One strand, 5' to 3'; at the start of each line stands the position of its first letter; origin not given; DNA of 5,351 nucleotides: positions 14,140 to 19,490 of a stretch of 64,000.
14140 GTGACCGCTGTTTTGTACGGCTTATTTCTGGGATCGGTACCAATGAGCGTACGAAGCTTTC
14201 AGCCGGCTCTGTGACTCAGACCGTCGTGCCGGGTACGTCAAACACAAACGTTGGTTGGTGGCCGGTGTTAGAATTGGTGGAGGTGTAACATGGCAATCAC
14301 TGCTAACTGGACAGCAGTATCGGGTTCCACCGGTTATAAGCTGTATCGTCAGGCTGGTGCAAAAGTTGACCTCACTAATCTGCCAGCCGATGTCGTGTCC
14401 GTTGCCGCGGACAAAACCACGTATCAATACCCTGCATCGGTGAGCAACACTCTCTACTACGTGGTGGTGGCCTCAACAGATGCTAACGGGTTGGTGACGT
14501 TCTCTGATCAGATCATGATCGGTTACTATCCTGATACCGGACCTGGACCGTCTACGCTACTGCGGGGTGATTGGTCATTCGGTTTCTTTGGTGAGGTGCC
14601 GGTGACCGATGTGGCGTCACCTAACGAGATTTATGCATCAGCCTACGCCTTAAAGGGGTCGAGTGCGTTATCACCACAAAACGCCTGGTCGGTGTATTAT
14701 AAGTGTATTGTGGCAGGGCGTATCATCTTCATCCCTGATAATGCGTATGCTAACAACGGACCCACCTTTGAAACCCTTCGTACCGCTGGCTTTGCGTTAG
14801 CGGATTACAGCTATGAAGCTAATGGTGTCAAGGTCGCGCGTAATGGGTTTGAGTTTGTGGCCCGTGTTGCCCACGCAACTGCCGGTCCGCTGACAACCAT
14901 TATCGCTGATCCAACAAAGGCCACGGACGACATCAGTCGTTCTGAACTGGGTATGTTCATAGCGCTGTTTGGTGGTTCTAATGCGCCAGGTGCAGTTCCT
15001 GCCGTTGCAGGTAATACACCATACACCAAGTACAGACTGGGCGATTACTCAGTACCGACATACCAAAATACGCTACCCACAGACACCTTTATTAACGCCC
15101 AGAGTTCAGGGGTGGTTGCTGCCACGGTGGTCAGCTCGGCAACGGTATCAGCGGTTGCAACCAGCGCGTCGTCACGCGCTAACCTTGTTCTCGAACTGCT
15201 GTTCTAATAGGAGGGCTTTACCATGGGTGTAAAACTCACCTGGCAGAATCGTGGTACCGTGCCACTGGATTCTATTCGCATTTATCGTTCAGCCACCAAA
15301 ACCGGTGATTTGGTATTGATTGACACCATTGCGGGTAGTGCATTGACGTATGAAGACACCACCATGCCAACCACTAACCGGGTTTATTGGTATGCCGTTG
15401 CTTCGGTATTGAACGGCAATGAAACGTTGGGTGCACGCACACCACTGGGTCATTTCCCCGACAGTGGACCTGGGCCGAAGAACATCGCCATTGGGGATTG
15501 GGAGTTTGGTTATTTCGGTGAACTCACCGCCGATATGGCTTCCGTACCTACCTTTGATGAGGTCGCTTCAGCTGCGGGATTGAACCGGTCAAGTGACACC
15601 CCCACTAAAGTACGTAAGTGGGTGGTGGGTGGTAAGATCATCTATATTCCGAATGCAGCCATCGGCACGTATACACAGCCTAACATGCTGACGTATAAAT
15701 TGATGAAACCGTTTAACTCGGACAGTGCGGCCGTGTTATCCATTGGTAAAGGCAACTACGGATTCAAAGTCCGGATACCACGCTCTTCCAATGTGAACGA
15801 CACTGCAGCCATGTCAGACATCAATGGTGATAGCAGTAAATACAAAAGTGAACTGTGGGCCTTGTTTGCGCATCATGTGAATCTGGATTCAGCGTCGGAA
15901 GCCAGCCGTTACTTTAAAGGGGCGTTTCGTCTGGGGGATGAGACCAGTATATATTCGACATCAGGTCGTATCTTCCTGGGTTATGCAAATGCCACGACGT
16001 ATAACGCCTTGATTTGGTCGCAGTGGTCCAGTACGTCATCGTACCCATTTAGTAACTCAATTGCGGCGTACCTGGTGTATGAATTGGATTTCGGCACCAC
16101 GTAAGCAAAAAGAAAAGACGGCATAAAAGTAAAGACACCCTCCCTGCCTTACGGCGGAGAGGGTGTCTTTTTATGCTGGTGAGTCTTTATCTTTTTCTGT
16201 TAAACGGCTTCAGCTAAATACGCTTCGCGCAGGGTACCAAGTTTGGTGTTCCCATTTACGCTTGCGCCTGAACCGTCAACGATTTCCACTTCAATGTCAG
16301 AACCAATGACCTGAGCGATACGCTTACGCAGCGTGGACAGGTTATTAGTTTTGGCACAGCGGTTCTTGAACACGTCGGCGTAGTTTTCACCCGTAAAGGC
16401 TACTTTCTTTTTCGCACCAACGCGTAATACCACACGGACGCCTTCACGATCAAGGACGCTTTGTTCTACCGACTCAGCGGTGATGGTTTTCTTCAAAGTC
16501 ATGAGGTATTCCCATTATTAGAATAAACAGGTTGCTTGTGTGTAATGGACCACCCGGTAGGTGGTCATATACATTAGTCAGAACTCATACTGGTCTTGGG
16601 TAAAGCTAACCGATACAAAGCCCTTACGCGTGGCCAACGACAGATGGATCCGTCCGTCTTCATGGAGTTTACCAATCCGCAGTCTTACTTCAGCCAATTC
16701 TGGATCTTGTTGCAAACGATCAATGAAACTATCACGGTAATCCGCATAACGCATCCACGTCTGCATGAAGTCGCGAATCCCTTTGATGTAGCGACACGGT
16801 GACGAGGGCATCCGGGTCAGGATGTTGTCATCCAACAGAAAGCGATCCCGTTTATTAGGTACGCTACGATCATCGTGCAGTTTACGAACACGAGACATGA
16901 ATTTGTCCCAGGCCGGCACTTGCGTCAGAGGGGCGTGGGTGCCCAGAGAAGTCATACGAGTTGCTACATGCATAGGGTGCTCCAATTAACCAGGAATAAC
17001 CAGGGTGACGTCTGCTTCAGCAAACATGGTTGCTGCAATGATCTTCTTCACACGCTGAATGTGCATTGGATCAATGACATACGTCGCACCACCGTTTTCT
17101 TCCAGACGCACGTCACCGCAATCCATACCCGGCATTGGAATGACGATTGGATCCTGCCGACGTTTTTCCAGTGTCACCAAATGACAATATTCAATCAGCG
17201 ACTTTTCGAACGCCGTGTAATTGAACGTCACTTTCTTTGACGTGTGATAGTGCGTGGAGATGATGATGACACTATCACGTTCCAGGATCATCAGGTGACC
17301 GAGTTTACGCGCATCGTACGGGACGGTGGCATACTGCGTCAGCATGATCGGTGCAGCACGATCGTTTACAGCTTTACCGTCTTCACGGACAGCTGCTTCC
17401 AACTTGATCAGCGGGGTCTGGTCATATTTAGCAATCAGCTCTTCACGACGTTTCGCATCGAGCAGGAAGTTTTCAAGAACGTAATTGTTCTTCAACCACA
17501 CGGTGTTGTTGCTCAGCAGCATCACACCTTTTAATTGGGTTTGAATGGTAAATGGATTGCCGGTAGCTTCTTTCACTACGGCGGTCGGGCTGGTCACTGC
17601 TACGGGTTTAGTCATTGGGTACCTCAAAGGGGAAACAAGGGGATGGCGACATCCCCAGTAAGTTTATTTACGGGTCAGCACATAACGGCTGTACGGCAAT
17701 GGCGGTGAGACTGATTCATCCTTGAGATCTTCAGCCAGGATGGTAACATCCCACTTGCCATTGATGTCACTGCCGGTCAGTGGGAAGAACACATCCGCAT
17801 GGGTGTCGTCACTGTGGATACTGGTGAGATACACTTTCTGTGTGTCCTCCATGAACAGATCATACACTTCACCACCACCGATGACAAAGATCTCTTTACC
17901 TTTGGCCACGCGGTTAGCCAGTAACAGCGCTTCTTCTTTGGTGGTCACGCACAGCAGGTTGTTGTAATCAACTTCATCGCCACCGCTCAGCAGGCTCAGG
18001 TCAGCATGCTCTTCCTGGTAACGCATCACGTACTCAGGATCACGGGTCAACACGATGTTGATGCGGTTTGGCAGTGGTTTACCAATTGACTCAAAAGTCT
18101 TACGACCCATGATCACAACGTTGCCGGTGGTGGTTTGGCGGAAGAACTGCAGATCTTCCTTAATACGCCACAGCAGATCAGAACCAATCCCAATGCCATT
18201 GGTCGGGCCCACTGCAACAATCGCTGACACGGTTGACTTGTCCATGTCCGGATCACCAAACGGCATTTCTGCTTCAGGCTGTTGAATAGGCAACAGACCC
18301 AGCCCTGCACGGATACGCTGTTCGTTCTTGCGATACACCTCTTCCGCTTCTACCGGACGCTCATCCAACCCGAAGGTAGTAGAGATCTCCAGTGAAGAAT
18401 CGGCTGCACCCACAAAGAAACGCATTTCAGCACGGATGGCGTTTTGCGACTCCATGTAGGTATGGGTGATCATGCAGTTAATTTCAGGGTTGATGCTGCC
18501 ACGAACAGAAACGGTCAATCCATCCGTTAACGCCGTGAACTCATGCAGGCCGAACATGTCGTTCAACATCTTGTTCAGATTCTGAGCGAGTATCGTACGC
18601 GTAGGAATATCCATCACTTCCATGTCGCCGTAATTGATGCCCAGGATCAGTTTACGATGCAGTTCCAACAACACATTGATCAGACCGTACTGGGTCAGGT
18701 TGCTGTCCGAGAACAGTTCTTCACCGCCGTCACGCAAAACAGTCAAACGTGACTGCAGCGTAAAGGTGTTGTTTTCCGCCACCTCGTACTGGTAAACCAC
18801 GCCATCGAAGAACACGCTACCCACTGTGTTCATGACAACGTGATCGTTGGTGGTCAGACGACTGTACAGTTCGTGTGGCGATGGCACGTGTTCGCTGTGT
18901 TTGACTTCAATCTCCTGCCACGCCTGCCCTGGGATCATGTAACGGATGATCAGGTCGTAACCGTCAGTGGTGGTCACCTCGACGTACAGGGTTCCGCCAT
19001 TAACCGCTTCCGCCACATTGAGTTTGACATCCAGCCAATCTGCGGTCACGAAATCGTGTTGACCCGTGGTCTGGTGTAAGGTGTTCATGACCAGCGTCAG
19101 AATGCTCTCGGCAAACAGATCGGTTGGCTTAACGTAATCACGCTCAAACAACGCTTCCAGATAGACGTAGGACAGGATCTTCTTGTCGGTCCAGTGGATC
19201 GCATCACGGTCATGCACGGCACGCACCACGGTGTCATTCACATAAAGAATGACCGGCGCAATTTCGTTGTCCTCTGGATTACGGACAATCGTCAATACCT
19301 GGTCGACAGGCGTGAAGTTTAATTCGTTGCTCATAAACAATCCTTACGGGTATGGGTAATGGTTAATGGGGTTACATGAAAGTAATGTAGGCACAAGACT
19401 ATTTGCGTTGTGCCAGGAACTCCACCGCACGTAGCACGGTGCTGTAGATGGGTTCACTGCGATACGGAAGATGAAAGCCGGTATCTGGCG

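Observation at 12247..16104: Seven-member paralogous receptor-binding-like family split into two inverted clusters (12247-16104 + and 28748-31487 -)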

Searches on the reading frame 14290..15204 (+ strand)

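Call 4: search_protein_families(library=pfam, proteins=[window:14290-15204:+], max_evalue=1)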
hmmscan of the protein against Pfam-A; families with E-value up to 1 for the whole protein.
window:14290-15204:+ (305 aa): 1 family
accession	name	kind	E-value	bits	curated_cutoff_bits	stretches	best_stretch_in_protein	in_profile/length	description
PF13511.11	DUF4124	-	0.48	11.2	22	0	63-80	18-31/56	Domain of unknown function (DUF4124)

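Call 5: search_protein_families(library=phrogs, proteins=[window:14290-15204:+], max_evalue=0.01)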
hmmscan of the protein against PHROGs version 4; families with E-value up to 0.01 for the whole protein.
window:14290-15204:+ (305 aa): 2 families
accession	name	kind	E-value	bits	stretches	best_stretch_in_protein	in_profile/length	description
phrog_1062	-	unknown function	1.6e-29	104.1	1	1-303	147-445/736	-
phrog_3589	-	head and packaging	4.3e-15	56.6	1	76-175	152-249/512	virion structural protein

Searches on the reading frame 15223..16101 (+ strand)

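Call 4: search_protein_families(library=pfam, proteins=[window:15223-16101:+], max_evalue=1)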
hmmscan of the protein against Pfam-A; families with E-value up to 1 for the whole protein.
window:15223-16101:+ (293 aa): 0 families

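Call 5: search_protein_families(library=phrogs, proteins=[window:15223-16101:+], max_evalue=0.01)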
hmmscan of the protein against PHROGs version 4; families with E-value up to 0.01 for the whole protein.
window:15223-16101:+ (293 aa): 2 families
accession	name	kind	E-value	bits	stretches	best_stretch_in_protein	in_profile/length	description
phrog_1062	-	unknown function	5.1e-34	118.9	1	1-266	147-413/736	-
phrog_3589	-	head and packaging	6.4e-13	49.5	1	72-150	150-231/512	virion structural protein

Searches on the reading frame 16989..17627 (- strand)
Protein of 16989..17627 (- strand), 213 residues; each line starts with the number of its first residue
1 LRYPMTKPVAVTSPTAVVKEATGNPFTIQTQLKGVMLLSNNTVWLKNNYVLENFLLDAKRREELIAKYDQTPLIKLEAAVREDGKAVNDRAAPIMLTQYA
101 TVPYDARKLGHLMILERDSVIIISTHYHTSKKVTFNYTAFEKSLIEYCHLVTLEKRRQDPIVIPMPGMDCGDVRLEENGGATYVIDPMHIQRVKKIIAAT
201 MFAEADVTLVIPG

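Call 35: search_protein_families(library=phrogs, proteins=[window:16989-17627:-], max_evalue=0.001)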
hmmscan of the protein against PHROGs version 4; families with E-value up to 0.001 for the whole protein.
window:16989-17627:- (213 aa): 1 family
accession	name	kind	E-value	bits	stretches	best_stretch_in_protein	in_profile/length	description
phrog_11074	-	unknown function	3.1e-25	90.1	1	33-211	29-210/210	-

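Call 58: search_protein_families(library=pfam, proteins=[window:16989-17627:-], max_evalue=0.01)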
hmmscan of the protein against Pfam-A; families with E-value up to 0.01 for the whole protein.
window:16989-17627:- (213 aa): 0 families

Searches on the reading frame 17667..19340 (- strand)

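Call 35: search_protein_families(library=phrogs, proteins=[window:17667-19340:-], max_evalue=0.001)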
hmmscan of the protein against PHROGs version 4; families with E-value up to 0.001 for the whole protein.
window:17667-19340:- (558 aa): 2 families
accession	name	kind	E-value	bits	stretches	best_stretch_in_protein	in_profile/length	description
phrog_316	-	DNA, RNA and nucleotide metabolism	6.1e-43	147.9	1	367-527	13-152/213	dihydrofolate reductase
phrog_11777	-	DNA, RNA and nucleotide metabolism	5.2e-29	102.5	1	9-558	18-546/546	dihydrofolate reductase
